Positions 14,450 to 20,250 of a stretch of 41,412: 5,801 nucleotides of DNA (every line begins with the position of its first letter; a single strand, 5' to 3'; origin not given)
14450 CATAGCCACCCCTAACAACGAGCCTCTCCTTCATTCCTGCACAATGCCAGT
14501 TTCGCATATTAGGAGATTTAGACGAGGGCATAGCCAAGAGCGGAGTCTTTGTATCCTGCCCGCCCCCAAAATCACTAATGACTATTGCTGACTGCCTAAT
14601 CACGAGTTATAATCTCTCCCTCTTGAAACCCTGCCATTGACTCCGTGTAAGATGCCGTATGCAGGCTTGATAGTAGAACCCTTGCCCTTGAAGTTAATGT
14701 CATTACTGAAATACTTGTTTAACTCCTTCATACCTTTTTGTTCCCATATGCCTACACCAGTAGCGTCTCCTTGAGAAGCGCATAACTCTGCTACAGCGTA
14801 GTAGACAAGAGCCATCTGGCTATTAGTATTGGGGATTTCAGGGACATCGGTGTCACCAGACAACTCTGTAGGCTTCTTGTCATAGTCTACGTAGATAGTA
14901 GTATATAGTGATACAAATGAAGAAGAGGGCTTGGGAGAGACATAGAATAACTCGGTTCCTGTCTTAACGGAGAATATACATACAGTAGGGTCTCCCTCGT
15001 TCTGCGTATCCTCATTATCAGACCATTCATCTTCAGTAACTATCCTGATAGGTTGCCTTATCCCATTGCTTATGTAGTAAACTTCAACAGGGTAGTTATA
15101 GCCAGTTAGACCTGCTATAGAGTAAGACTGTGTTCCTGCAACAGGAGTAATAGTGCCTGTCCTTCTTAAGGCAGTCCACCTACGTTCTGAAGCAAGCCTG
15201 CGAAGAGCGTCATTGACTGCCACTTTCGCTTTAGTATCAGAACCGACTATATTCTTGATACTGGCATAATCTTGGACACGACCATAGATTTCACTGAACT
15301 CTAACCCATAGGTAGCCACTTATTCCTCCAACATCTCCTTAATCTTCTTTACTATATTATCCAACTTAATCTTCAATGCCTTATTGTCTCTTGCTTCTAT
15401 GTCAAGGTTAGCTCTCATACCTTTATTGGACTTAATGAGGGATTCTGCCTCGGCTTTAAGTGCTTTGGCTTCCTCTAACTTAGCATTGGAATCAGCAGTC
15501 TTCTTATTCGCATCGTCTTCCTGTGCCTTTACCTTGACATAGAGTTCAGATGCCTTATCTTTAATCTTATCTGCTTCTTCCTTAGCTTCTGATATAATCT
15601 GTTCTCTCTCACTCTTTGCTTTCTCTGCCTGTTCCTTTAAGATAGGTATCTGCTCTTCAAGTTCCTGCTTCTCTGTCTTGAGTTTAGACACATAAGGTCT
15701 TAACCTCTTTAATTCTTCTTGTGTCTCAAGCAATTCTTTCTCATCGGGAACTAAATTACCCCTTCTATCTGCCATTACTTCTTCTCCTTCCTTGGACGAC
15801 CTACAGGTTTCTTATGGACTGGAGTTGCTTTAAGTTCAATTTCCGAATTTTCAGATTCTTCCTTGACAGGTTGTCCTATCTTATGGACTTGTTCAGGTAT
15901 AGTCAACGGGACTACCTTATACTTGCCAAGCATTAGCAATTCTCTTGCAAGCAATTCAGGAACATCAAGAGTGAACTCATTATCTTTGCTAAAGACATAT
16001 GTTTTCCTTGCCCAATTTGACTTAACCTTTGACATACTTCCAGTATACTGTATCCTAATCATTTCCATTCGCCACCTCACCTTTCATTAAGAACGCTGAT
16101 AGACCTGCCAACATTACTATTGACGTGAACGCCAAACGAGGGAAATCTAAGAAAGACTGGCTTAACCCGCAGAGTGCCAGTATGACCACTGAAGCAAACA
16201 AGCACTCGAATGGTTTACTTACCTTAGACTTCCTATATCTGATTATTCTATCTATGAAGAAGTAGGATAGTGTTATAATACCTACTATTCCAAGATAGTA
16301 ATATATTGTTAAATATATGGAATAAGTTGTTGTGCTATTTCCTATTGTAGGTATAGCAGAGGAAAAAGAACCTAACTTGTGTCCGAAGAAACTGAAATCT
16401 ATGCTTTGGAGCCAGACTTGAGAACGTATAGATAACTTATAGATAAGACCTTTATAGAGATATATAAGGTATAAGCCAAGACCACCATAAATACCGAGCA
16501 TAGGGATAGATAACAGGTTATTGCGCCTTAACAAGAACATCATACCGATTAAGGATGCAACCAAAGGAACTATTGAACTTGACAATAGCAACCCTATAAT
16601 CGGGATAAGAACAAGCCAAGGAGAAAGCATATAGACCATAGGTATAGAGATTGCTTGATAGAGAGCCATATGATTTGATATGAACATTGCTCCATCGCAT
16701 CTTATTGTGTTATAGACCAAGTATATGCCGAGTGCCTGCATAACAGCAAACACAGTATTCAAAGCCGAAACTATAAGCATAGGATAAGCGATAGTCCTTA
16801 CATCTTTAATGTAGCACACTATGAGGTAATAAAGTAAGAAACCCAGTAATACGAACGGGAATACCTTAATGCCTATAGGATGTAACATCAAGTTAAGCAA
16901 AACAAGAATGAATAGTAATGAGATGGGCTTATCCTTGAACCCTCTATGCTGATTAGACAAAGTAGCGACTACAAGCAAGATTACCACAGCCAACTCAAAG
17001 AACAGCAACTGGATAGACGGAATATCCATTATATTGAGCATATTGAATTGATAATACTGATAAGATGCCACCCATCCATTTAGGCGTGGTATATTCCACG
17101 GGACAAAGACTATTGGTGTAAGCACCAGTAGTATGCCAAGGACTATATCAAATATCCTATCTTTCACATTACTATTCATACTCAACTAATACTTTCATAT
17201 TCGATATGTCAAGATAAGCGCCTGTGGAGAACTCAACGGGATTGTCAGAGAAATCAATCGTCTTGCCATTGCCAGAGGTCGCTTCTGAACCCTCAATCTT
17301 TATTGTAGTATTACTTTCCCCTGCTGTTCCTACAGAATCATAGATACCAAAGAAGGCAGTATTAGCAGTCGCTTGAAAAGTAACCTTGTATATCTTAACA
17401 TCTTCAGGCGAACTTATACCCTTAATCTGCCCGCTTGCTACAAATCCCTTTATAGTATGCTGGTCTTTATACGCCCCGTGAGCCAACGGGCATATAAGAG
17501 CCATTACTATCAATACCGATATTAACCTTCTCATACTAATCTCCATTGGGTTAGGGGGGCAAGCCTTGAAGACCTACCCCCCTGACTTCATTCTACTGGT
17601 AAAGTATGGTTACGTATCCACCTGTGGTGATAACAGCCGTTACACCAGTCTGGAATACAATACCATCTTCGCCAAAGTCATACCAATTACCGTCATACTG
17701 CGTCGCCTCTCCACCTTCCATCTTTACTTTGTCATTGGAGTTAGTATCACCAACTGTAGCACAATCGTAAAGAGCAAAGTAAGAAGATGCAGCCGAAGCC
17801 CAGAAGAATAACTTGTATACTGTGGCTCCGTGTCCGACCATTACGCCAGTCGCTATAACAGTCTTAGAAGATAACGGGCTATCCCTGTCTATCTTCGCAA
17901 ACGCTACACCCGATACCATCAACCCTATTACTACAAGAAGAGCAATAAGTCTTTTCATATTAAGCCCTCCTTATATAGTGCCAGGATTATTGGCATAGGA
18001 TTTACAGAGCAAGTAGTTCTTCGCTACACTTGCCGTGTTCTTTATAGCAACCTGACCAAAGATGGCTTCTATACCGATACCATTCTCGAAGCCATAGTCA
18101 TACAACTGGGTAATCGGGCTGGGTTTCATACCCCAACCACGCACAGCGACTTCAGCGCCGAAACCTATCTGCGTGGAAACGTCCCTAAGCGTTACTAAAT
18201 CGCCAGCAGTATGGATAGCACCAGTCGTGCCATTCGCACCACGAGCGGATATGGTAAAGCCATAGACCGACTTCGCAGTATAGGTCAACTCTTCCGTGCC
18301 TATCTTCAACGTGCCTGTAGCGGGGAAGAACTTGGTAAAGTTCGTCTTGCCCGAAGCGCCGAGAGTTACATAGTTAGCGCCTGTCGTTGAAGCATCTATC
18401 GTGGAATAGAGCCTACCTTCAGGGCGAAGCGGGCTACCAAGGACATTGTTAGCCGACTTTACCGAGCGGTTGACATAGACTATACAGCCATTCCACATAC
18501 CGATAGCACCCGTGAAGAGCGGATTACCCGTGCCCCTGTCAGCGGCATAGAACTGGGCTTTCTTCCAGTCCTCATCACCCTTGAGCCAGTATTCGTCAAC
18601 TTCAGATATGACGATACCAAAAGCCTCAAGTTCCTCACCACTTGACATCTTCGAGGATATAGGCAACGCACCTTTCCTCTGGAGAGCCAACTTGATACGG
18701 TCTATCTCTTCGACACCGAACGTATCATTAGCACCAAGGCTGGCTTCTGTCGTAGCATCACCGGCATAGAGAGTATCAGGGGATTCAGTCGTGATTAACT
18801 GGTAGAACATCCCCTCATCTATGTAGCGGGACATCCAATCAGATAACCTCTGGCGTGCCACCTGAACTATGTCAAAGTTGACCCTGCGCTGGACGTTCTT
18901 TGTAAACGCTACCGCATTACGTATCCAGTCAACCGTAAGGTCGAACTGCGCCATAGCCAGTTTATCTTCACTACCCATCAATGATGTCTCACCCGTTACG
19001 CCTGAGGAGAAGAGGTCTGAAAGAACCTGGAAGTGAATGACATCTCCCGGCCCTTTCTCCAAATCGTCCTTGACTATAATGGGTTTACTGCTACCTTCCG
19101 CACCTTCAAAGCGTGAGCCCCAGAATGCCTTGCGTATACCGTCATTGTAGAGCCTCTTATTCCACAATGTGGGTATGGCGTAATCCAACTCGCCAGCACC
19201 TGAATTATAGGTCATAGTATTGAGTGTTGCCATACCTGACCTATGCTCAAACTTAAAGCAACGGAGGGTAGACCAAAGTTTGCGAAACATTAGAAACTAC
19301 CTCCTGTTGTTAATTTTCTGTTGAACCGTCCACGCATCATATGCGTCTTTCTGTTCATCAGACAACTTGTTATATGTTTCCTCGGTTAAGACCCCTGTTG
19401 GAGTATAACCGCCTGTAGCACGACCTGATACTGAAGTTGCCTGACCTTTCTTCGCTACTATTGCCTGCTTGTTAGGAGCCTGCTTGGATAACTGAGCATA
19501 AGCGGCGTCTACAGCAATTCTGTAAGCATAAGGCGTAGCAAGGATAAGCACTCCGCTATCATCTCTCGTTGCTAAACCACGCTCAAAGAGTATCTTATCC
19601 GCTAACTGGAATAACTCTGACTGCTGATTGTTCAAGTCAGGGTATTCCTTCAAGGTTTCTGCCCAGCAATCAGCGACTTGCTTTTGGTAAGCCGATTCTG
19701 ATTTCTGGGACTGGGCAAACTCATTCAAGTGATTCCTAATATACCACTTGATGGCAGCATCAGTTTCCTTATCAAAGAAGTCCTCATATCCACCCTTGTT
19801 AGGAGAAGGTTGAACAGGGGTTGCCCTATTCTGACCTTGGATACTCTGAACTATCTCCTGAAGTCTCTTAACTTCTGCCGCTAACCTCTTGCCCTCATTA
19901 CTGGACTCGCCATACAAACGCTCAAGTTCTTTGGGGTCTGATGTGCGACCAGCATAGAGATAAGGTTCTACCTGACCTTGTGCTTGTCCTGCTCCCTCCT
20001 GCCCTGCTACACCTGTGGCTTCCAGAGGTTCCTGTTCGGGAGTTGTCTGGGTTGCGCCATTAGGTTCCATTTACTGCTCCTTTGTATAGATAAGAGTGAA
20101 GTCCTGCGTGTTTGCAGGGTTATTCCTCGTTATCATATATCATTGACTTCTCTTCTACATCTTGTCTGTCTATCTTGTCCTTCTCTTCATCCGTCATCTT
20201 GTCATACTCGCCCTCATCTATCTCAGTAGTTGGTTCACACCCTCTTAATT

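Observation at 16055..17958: Two Sec-exported paralogs plus a Wzy/WaaL-like 12-TM protein wedged between the capsid and tail genes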

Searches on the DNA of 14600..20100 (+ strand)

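Call 9: search_dna_similar(query=window:14600-20100:+, collection=phages, mode=distant, max_rows=20)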
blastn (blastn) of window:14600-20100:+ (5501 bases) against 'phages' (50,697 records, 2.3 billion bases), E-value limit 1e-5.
No match.

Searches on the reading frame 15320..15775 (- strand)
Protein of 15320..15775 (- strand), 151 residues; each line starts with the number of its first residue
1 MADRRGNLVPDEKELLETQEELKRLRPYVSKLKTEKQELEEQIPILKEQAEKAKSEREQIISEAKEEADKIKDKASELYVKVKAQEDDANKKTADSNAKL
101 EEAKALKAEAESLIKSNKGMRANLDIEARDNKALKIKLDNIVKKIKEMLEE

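Call 4: search_protein_families(library=pfam, proteins=[window:15320-15775:-], max_evalue=0.1)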
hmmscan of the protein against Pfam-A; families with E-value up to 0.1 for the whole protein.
window:15320-15775:- (151 aa): 6 families
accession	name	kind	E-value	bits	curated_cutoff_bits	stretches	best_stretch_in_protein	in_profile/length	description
PF11467.13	LEDGF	-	6.5e-05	23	26.3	1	20-101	50-112/120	Lens epithelium-derived growth factor (LEDGF)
PF10473.14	CENP-F_leu_zip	-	0.018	15.5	34.5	1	63-148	14-99/140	Leucine-rich repeats of kinetochore protein Cenp-F/LEK1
PF14662.11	KASH_CCD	-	0.081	13.3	43.3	1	16-78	77-139/191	Coiled-coil region of CCDC155 or KASH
PF11622.13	DUF3251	-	0.09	13.2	23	0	18-108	3-94/161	Protein of unknown function (DUF3251)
PF02403.27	Seryl_tRNA_N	-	0.092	13.4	28.2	1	4-85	20-93/108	Seryl-tRNA synthetase N-terminal domain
PF15908.10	HMMR_C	-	0.098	13.3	28.6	0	49-116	6-73/157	Hyaluronan mediated motility receptor C-terminal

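Call 5: search_protein_families(library=phrogs, proteins=[window:15320-15775:-], max_evalue=0.01)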
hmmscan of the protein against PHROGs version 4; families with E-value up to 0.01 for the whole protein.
window:15320-15775:- (151 aa): 0 families

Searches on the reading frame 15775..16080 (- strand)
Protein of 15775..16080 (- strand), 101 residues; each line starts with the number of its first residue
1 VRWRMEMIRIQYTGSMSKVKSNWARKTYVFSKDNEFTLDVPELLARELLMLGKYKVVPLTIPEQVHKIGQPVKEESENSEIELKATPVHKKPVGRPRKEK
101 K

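Call 4: search_protein_families(library=pfam, proteins=[window:15775-16080:-], max_evalue=0.1)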
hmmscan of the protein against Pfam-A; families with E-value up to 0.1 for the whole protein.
window:15775-16080:- (101 aa): 0 families

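Call 5: search_protein_families(library=phrogs, proteins=[window:15775-16080:-], max_evalue=0.01)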
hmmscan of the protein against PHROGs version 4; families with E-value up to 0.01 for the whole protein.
window:15775-16080:- (101 aa): 0 families
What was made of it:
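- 15775..16068 (-): Small conserved protein (about 97 aa, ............., basic C-terminal tail). It overlaps the end of the membrane gene and is co-conserved with the block. Its function is unknown. No Pfam or PHROG hit (calls 4, 5).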

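Call 6: search_protein_families(library=ncbifam, proteins=[window:15775-16080:-], max_evalue=1)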
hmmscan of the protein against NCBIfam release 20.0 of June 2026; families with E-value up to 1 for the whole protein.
window:15775-16080:- (101 aa): 0 families
